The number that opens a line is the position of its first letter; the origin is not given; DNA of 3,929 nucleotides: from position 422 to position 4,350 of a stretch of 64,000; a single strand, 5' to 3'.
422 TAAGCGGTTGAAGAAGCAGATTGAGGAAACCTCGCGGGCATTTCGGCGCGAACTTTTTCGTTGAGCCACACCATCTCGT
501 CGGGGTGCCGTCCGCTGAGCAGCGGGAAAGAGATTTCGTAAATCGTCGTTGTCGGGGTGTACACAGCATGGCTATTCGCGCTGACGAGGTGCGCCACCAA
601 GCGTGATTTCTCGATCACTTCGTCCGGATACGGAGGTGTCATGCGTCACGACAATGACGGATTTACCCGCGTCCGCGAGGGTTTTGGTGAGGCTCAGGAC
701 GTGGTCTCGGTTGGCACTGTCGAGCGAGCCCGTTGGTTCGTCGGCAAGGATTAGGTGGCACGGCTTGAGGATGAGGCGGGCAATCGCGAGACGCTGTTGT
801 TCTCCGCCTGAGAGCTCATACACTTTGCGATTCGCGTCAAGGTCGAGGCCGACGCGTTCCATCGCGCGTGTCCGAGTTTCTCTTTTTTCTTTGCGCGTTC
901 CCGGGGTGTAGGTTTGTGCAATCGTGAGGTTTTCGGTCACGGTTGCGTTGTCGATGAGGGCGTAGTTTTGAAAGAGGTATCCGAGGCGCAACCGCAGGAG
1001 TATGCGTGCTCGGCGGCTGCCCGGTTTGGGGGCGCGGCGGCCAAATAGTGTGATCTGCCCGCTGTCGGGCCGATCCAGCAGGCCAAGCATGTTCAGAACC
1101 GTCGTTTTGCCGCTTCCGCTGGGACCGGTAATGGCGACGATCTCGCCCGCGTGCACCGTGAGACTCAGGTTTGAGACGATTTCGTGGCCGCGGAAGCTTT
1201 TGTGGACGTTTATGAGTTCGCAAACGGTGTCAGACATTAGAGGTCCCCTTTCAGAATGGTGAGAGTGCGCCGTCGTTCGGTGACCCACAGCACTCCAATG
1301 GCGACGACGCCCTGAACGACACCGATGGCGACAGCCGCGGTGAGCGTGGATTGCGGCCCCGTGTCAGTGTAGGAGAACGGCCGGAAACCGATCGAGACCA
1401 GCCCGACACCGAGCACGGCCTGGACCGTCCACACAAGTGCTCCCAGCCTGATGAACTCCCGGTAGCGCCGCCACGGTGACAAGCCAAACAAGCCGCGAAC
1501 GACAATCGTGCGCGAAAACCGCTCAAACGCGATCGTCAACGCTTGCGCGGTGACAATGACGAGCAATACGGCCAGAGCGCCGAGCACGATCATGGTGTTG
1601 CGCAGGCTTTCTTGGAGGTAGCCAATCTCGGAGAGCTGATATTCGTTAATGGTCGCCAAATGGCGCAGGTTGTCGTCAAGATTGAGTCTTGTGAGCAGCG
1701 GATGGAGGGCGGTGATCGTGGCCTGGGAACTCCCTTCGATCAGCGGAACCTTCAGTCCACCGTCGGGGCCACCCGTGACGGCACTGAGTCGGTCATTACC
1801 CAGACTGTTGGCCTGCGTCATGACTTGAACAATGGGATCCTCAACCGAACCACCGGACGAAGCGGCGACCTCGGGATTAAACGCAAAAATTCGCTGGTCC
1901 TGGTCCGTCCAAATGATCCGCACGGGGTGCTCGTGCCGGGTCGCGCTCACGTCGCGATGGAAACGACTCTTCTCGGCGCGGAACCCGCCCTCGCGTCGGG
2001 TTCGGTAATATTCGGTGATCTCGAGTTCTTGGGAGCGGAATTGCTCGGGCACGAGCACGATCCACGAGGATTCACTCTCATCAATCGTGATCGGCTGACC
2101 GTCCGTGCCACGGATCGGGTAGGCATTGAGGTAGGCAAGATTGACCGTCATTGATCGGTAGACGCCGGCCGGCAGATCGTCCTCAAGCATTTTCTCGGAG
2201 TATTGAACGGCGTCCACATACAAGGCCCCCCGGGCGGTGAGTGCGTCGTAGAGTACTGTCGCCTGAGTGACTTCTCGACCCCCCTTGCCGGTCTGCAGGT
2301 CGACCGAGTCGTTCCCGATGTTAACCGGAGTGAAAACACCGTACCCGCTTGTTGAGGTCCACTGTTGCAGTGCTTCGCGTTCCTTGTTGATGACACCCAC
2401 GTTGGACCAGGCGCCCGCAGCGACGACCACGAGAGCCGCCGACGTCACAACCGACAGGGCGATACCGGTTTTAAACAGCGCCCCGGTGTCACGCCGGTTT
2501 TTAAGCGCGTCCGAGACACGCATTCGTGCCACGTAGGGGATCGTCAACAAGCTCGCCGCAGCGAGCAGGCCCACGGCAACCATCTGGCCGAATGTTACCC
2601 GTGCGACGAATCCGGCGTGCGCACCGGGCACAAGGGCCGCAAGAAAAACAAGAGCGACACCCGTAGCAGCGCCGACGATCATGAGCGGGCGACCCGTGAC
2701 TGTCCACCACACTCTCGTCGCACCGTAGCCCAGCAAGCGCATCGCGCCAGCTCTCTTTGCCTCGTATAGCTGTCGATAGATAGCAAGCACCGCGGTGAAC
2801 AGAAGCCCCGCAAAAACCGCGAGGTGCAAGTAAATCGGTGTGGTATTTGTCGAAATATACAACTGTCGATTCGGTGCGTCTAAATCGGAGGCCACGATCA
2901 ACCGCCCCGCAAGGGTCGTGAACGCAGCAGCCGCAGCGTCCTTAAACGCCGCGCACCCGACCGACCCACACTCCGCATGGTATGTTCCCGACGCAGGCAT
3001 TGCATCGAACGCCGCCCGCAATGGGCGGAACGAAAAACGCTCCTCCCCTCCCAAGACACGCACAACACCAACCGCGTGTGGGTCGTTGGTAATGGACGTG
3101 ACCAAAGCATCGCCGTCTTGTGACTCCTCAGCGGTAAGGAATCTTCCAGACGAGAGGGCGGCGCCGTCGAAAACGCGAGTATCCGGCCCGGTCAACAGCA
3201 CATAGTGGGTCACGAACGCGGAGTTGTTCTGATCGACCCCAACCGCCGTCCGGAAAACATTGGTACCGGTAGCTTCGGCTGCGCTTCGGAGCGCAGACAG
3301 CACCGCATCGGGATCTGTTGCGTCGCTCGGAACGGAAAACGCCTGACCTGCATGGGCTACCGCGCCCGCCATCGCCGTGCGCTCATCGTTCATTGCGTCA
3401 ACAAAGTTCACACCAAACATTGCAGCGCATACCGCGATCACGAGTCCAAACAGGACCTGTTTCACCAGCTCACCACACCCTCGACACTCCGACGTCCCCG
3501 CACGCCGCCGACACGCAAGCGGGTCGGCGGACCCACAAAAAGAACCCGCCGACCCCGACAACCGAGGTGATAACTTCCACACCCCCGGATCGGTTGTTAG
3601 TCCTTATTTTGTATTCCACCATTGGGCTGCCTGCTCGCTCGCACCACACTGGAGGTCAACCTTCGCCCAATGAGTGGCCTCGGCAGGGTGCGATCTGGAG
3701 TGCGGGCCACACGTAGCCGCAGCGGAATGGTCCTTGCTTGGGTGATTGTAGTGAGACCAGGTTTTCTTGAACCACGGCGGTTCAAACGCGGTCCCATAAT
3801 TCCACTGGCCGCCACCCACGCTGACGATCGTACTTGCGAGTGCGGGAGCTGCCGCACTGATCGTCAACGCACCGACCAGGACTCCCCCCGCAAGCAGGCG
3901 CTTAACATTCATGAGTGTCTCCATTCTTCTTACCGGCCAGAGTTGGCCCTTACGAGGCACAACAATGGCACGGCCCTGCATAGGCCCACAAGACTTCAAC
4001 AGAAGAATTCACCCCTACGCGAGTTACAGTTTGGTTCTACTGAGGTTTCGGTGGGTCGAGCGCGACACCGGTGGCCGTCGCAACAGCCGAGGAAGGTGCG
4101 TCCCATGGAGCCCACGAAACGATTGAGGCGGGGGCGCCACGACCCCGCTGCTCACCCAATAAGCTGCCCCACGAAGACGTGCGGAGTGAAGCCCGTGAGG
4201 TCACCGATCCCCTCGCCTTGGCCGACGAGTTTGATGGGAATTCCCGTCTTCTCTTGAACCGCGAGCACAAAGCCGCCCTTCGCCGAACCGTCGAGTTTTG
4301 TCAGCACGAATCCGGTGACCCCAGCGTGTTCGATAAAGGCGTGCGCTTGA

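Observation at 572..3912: Complete lactococcin-972-type bacteriocin locus in a high-GC actinobacterium, inserted after ftsY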

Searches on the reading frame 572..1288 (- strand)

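Call 3: search_protein_families(library=ncbifam, proteins=[window:572-1288:-], max_evalue=0.01)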
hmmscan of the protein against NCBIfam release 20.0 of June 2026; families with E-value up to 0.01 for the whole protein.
window:572-1288:- (238 aa): 196 families (the best 25 are shown)
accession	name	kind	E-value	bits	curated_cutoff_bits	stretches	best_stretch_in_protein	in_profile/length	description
TIGR03608.1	L_ocin_972_ABC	subfamily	1.8e-76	256.2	254.85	1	25-230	1-206/206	putative bacteriocin export ABC transporter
TIGR02673.1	FtsE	equivalog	1.5e-48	165.3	264.85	1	23-226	2-205/214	cell division ATP-binding protein FtsE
NF038007.1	ABC_ATP_DarD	equivalog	4.9e-47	160.2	375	1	36-230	19-213/218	darobactin export ABC transporter ATP-binding protein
NF007826.0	PRK10535.1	equivalog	8.7e-47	159.7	966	1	23-229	5-215/648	macrolide ABC transporter ATP-binding protein/permease MacB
TIGR02982.1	heterocyst_DevA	subfamily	1.4e-44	152.3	295.8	1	35-230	18-214/220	ABC exporter ATP-binding subunit, DevA family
TIGR02211.1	LolD_lipo_ex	equivalog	2.2e-44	151.6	307.75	1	30-230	9-214/221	lipoprotein-releasing ABC transporter ATP-binding protein LolD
TIGR02315.1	ABC_phnC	equivalog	2.2e-40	138.6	266.1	1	24-221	3-209/243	phosphonate ABC transporter ATP-binding protein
NF008639.0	PRK11629.1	equivalog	4.6e-39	134.2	360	1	36-229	24-218/234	lipoprotein-releasing ABC transporter ATP-binding protein LolD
NF008428.0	PRK11264.1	equivalog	1.8e-38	132.2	406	1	24-221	5-207/250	L-cystine ABC transporter ATP-binding protein TcyN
TIGR02857.1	CydD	equivalog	8.6e-38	130.6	435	1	22-229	321-528/529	thiol reductant ABC exporter subunit CydD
NF007027.0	PRK09493.1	equivalog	1.1e-37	129.7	379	1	24-220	3-198/240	glutamine ABC transporter ATP-binding protein GlnQ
NF006987.0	PRK09452.1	equivalog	1.5e-37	129.2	482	1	15-219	10-209/378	spermidine/putrescine ABC transporter ATP-binding protein PotA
NF010068.0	PRK13548.1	equivalog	1.5e-35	122.6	261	1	22-221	5-206/261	heme ABC transporter ATP-binding protein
TIGR03265.1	PhnT2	equivalog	3.9e-35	121.7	457.7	1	23-218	5-195/353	putative 2-aminoethylphosphonate ABC transporter ATP-binding protein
NF043075.1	MMSYN1_0197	equivalog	1.4e-33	116.3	550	1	22-219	2-194/341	spermidine/putrescine ABC transporter ATP-binding protein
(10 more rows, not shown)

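Call 4: search_protein_families(library=pfam, proteins=[window:572-1288:-], max_evalue=0.01)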
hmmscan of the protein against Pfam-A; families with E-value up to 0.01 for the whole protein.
window:572-1288:- (238 aa): 11 families
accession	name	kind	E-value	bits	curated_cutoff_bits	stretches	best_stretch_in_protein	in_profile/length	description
PF00005.33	ABC_tran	-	1e-33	117.3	25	1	39-186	2-136/137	ABC transporter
PF13304.12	AAA_21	-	4.5e-08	33.9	27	1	50-87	1-38/304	AAA domain, putative AbiEii toxin, Type IV TA system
PF02463.25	SMC_N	-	4.6e-07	29.9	40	1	151-226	135-207/220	RecF/RecN/SMC N terminal domain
PF13401.12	AAA_22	-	0.0003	21.5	27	1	49-79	6-37/130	AAA domain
PF00437.27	T2SSE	-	0.00047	19.4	24.9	0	46-73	140-168/370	Type II/IV secretion system protein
PF13555.12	AAA_29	-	0.00074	19.7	27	1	43-65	17-39/61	P-loop containing region of AAA domain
PF13476.12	AAA_23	-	0.00084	20.5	27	1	32-68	7-39/201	AAA domain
PF13191.12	AAA_16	-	0.002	19.1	32.6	1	45-74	19-51/167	AAA ATPase domain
PF25199.1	nSTAND_NTPase5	-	0.0027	18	34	1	44-73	37-66/145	Novel STAND NTPase 5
PF20703.3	nSTAND1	-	0.0033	17.5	27.1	1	37-175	22-146/379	Novel STAND NTPase 1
PF20720.3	nSTAND3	-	0.0066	16.6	27.2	0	49-68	18-37/155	Novel STAND NTPase 3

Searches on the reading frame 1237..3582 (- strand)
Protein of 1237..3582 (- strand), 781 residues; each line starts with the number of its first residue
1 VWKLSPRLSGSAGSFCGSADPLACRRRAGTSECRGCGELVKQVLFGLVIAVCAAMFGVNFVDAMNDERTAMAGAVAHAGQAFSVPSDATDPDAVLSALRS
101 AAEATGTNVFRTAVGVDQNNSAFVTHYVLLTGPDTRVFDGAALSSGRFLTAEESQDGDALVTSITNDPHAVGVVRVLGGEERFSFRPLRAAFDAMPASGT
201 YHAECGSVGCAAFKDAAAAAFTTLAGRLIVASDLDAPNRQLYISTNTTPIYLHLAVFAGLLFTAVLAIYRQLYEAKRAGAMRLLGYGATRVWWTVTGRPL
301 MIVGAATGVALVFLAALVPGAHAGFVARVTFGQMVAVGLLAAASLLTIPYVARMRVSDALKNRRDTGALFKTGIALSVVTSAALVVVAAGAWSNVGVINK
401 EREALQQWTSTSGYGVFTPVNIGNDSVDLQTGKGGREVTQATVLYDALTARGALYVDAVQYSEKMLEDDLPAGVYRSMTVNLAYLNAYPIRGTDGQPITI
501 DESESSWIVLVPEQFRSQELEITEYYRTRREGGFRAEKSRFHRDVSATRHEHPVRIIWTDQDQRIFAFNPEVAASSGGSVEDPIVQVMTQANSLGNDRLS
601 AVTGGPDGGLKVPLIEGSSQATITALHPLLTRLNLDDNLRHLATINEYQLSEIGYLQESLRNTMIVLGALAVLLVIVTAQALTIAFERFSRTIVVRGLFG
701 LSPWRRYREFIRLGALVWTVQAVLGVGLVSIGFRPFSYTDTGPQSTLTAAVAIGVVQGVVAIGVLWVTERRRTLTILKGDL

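Call 3: search_protein_families(library=ncbifam, proteins=[window:1237-3582:-], max_evalue=0.01)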
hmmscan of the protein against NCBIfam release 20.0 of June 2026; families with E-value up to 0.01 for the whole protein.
window:1237-3582:- (781 aa): 1 family
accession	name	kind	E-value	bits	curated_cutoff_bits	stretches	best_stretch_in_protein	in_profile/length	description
TIGR01654.1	bact_immun_7tm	subfamily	1.7e-52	178.8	189.35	1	249-779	169-681/681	bacteriocin-associated integral membrane protein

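Call 4: search_protein_families(library=pfam, proteins=[window:1237-3582:-], max_evalue=0.01)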
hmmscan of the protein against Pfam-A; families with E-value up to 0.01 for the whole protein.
window:1237-3582:- (781 aa): 1 family
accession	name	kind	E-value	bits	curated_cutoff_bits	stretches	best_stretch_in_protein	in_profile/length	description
PF07242.16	DUF1430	-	0.00013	22.6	28.2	1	672-724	5-57/100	Protein of unknown function (DUF1430)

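Call 41: search_solved_structures(query=window:1240-3465:-, max_evalue=10)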
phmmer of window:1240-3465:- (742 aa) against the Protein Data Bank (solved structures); distinct sequences matched with E-value up to 10: 2.
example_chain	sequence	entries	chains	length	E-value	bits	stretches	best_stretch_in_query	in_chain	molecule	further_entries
1yzc_A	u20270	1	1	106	1.3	10.4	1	385-432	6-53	edesigned apo-cytochrome b562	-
1yza_A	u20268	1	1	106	1.3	10.4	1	385-432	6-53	Redesigned apo-cytochrome b562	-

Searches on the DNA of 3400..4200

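Call 57: search_rna_families(source=window, start=3400, end=4200, threshold=evalue, max_evalue=1)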
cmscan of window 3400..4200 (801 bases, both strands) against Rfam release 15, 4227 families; matches with E-value up to 1: 0.
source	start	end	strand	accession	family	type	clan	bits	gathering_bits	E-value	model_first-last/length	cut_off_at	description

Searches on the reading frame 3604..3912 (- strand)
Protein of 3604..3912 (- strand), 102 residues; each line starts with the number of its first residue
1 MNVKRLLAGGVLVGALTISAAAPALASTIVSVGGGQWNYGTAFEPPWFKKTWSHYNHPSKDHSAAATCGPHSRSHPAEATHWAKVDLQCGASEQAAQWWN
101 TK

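Call 3: search_protein_families(library=ncbifam, proteins=[window:3604-3912:-], max_evalue=0.01)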
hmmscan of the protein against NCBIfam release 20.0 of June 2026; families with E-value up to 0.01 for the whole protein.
window:3604-3912:- (102 aa): 1 family
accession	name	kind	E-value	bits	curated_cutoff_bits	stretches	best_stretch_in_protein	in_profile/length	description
TIGR01653.1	lactococcin_972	subfamily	5.3e-08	33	32.1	1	5-100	8-95/97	lactococcin 972 family bacteriocin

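Call 4: search_protein_families(library=pfam, proteins=[window:3604-3912:-], max_evalue=0.01)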
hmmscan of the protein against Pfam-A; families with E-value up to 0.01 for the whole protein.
window:3604-3912:- (102 aa): 1 family
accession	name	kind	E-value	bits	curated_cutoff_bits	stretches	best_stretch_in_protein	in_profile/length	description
PF09683.15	Lactococcin_972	-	5.4e-11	43.3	22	1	33-99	1-62/62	Bacteriocin (Lactococcin_972)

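Call 8: search_dna_similar(query=window:3604-3912:-, collection=plasmids, mode=protein, max_evalue=0.001, max_rows=30)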
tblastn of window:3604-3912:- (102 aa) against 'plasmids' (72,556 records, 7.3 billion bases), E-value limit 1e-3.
No match.

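Call 16: search_solved_structures(query=window:3604-3912:-, max_evalue=10, show_alignments=3)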
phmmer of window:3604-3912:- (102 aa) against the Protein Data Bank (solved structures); distinct sequences matched with E-value up to 10: 3.
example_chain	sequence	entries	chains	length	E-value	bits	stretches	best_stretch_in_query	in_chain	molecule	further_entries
2gmi_B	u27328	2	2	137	0.12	15.9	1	53-89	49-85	Ubiquitin-conjugating enzyme variant MMS2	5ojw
1jat_B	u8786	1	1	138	0.12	15.9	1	53-89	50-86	Ubiquitin-Conjugating Enzyme Variant Mms2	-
2lgn_A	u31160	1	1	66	0.19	15.2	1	49-100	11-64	Lactococcin 972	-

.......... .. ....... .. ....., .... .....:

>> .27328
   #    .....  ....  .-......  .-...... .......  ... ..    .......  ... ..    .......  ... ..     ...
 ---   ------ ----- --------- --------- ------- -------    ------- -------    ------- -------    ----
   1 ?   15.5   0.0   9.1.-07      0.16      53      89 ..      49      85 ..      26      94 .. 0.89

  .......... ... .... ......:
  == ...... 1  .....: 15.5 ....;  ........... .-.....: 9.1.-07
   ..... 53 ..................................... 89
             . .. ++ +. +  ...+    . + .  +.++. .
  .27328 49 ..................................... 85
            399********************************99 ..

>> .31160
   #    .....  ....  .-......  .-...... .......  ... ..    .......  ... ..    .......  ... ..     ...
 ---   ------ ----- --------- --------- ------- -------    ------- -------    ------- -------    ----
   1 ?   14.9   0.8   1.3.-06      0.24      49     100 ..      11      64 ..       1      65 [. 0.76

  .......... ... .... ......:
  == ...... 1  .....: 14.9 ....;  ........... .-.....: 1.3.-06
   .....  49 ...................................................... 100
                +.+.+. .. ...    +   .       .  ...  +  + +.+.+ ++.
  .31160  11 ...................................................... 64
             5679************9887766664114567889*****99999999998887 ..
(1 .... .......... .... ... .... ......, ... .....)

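Call 17: find_homologous_proteins(query=window:3604-3912:-, max_evalue=0.001)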
Query window:3604-3912:- (102 aa): 2 proteins with E <= 0.001 among 19 candidates.
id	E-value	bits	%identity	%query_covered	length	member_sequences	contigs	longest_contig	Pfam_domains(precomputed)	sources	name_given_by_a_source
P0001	1.1e-63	230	100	100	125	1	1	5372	PF09683.16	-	-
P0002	2.0e-42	162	73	99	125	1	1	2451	PF09683.16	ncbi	-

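Call 20: find_encoding_contigs(protein=P0002, flank=10000)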
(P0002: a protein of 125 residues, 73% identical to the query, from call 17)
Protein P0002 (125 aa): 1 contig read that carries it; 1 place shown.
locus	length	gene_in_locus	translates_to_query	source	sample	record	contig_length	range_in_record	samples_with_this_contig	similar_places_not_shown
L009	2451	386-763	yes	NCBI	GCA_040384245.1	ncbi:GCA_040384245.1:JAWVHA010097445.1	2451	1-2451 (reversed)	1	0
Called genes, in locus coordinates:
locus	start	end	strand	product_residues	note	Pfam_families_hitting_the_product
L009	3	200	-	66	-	?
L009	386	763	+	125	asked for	PF09683:Lactococcin_972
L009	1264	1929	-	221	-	PF02463:SMC_N (faint), PF00005:ABC_tran, PF00437:T2SSE (faint), PF13304:AAA_21 (faint)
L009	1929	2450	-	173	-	?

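Call 27: search_protein_representatives(protein=window:3604-3912:-)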
Query: 102 residues. Proteins with E-value up to 0.001 (for the whole library): 119; up to 1e-10: 6; up to 1e-30: 2. The best 119 are listed.
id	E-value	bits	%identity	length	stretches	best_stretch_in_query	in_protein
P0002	6.2e-43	161.6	73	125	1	1-101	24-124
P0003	2.2e-34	134.1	62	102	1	1-101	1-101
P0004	6.6e-14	68.3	42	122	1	15-101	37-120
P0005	6.2e-12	61.9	37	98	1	10-92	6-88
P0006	1.2e-11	61.0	40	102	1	15-100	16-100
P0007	5.4e-11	58.9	38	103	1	7-101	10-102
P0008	1.2e-10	57.8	38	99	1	11-101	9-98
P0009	3.1e-10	56.4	40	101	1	6-101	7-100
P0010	3.5e-10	56.3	37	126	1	14-99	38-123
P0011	5.3e-10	55.7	37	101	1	6-101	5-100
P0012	3.9e-09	52.9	38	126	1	10-100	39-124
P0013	1.1e-08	51.5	40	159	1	27-101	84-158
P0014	1.3e-08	51.3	42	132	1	9-90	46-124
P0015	1.8e-08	50.8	37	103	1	4-94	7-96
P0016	2.1e-08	50.6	38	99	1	19-101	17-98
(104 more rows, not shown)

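Call 42: predict_structure(alignment_id=A3)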
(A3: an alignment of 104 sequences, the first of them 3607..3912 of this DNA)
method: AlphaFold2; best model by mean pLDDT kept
length: 102 residues; sequences in the alignment: 104
mean_pLDDT: 85.5   pTM: 0.70
mean pLDDT of the five models: 85.5, 84.7, 84.2, 83.4, 83.0
residues with pLDDT >= 90: 73; 70-90: 4; 50-70: 19; < 50: 6
segments of 3 or more residues with pLDDT < 50: 1-4
pLDDT, mean of each block of 10 residues (from residue 1): 47 54 75 98 92 98 98 98 98 96 96
secondary structure, 60 per line:
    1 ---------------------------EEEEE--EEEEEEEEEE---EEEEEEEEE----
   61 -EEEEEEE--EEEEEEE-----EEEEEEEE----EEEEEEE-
elements in order: E28-32 E35-44 E48-56 E62-68 E71-77 E83-90 E95-101

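Call 45: fold_search(model_id=the predicted structure, library=pdb)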
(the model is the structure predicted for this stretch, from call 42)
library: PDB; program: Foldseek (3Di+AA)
matches with E <= 10: 554; with E <= 0.001: 0
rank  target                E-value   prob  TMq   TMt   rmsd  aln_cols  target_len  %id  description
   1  9hkj                  5.1e-03  1.00  0.54  0.64   3.5        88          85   18  Structure of Formosin D (released 2025-12-17)
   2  2lgn_MODEL_1_A        1.1e-02  1.00  0.51  0.75   3.2        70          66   26  Lactococcin 972 (released 2012-08-01)
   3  7skp_B                1.8e-02  0.99  0.38  0.47   4.2        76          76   14  De novo synthetic protein DIG14 (tetragonal space group) (released 2022-10-12)
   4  7skp_A                2.4e-02  0.98  0.37  0.48   4.2        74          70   15  De novo synthetic protein DIG14 (tetragonal space group) (released 2022-10-12)
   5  8bl3                  1.0e-01  0.92  0.38  0.30   4.2        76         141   17  De novo single-chain immunoglobulin dimer scIg12 (released 2023-10-04)
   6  3o0l_A                1.1e-01  0.98  0.47  0.45   7.6       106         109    8  Crystal structure of a Pfam DUF1425 family member (Shew_1734) from Shewanella sp. pv-4 at 1.81 a resolution (released 2010-08-04)
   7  8bl6                  1.3e-01  0.87  0.37  0.30   4.2        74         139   15  De novo single-chain immunoglobulin dimer scIg12+EF3a (released 2023-10-04)
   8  4c47_A                1.4e-01  0.69  0.33  0.22   6.3       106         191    6  Salmonella enterica trimeric lipoprotein SadB (released 2014-01-08)
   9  7x85_A                1.4e-01  0.15  0.19  0.16  13.0        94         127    7  Crystal structure of chicken CENP-C Cupin domain (released 2023-03-15)
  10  4c47_B                1.7e-01  0.60  0.31  0.21   6.3       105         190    7  Salmonella enterica trimeric lipoprotein SadB (released 2014-01-08)
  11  7x85_C                1.7e-01  0.14  0.19  0.16  12.4        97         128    9  Crystal structure of chicken CENP-C Cupin domain (released 2023-03-15)
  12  6xwu                  1.7e-01  0.14  0.19  0.16  13.2       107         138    7  Crystal structure of drosophila melanogaster CENP-C cumin domain (released 2020-04-01)
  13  2n59_MODEL_1_A        1.8e-01  0.85  0.36  0.36   5.0        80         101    9  Solution Structure of R. palustris CsgH (released 2016-05-11)
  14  6xwv_B                1.9e-01  0.14  0.19  0.17  13.2        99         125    7  Crystal structure of drosophila melanogaster CENP-C bound to CAL1 (released 2020-04-01)
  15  3o0l_B                2.2e-01  0.80  0.40  0.38   7.3        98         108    8  Crystal structure of a Pfam DUF1425 family member (Shew_1734) from Shewanella sp. pv-4 at 1.81 a resolution (released 2010-08-04)
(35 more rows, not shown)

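Call 47: search_solved_structures(query=A3, max_evalue=1, show_alignments=3)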
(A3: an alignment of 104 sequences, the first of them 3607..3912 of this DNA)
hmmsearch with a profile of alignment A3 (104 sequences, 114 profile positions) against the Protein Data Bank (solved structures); distinct sequences matched with E-value up to 1: 5.
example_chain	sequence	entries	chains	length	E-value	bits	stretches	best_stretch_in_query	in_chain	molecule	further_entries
2lgn_A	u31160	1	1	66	5.8e-13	52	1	38-104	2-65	Lactococcin 972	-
9hkj_A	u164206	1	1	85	5.5e-07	32.7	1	35-103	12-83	Lactococcin 972 family bacteriocin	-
3qwn_A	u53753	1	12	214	0.3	14.2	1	43-74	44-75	Hypothetical nigD-like protein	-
8eu9_S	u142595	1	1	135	0.85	12.8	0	57-106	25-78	Chromatin-remodeling complex subunit IES6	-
8ets_S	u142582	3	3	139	0.91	12.7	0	57-106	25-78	Chromatin-remodeling complex subunit IES6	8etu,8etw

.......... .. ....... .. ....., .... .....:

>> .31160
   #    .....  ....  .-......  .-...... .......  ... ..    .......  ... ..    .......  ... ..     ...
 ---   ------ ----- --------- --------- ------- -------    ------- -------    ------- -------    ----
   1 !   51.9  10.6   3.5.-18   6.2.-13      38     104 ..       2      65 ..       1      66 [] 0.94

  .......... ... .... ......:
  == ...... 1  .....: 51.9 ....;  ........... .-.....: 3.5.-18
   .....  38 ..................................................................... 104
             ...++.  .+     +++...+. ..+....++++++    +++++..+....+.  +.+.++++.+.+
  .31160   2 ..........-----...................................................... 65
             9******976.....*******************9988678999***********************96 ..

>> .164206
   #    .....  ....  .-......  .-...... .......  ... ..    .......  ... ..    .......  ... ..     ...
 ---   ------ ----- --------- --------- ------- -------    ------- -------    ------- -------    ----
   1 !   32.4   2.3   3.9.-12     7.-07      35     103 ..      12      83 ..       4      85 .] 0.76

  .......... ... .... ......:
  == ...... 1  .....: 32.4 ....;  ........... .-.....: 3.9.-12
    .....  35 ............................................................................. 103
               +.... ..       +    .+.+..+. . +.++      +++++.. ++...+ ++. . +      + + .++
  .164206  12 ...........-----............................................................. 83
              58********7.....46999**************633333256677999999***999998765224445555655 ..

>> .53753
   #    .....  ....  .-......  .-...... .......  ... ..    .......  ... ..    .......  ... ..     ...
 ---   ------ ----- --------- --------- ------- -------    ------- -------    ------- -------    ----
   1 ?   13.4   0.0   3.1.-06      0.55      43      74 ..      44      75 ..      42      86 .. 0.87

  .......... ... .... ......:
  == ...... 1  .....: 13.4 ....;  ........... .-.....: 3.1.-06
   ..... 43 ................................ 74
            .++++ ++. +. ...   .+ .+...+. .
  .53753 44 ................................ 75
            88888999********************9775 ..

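Call 66: find_encoding_contigs(protein=P0003, flank=10000)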
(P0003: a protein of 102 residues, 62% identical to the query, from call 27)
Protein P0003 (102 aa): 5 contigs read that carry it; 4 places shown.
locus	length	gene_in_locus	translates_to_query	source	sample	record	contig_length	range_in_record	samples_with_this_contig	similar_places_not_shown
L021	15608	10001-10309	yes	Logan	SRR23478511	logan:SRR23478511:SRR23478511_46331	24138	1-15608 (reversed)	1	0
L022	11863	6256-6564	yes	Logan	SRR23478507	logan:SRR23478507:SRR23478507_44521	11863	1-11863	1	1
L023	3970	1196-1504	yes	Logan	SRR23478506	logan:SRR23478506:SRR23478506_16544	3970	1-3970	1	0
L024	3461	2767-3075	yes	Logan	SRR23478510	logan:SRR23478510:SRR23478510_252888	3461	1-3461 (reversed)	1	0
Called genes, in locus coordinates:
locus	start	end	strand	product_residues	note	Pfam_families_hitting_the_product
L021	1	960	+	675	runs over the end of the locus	PF26549:Tricorn_N, PF07676:PD40 (weak), PF26550:Tricorn_2nd (faint), PF05448:AXE1 (weak), PF02129:Peptidase_S15 (faint), PF00561:Abhydrolase_1 (faint), PF01738:DLH (weak), PF00326:Peptidase_S9, +2 more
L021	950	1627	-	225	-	PF01327:Pep_deformylase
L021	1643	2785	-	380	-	PF01266:DAO (weak), PF01494:FAD_binding_3, PF03486:HI0933_like (weak), PF13450:NAD_binding_8 (weak)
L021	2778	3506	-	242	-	PF08003:Methyltransf_9 (weak), PF13489:Methyltransf_23, PF05175:MTS (weak), PF13649:Methyltransf_25, PF13847:Methyltransf_31, PF08241:Methyltransf_11, PF08242:Methyltransf_12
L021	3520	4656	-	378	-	PF00195:Chal_sti_synt_N, PF08392:FAE1_CUT1_RppA, PF08545:ACP_syn_III, PF02797:Chal_sti_synt_C, PF08541:ACP_syn_III_C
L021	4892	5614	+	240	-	-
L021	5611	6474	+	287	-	-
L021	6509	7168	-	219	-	-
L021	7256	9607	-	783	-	-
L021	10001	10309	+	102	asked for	PF09683:Lactococcin_972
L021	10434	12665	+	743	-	PF07242:DUF1430 (weak)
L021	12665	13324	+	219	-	PF02463:SMC_N (faint), PF00005:ABC_tran, PF13304:AAA_21 (faint)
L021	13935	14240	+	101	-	-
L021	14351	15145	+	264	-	PF02567:PhzC-PhzF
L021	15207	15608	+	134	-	?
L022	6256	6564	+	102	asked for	PF09683:Lactococcin_972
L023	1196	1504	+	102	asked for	PF09683:Lactococcin_972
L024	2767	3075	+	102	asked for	PF09683:Lactococcin_972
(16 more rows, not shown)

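Call 84: search_dna_similar(query=window:3607-3912:-, collection=phages, mode=protein, max_rows=8, max_evalue=0.01)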
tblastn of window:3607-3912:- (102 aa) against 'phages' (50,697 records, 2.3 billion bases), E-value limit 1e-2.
No match.
